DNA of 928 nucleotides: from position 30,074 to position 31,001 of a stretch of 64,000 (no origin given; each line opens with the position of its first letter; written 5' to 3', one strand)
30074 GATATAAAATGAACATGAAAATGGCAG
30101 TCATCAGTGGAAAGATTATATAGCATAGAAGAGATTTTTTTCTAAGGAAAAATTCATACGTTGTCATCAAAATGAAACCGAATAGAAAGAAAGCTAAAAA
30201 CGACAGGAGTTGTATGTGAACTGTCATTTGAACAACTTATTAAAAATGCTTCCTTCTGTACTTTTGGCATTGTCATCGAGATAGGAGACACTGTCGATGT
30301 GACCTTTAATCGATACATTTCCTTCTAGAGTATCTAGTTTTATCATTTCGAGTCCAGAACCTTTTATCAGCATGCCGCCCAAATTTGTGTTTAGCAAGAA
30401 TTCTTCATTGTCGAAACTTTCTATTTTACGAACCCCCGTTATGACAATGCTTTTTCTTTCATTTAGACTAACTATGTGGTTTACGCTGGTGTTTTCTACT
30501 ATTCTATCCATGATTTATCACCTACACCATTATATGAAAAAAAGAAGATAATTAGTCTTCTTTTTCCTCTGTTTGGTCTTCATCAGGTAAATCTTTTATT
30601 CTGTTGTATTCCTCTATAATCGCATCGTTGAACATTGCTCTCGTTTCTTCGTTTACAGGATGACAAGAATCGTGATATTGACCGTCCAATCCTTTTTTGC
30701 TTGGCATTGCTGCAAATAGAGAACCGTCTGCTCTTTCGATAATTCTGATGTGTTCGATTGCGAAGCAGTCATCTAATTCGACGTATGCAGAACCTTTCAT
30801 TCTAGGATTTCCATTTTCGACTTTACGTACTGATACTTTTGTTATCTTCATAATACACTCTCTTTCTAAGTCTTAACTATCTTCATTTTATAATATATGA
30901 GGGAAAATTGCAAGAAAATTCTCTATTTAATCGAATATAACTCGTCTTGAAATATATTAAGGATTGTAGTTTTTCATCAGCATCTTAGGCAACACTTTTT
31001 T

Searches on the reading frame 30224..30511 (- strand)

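Call 51: search_protein_families(library=pfam, proteins=[window:30224-30511:-], max_evalue=0.001)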
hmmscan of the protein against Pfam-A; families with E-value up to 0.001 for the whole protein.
window:30224-30511:- (95 aa): 1 family
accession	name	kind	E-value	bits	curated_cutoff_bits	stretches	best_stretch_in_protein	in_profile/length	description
PF07873.16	YabP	-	4.9e-18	65.1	27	1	12-77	1-64/64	YabP family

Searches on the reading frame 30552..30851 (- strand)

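Call 51: search_protein_families(library=pfam, proteins=[window:30552-30851:-], max_evalue=0.001)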
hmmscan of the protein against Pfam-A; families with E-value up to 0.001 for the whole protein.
window:30552-30851:- (99 aa): 1 family
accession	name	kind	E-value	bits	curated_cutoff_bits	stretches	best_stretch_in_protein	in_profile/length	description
PF04026.17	SpoVG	-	2.4e-26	92.1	29.6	1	1-83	1-81/82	SpoVG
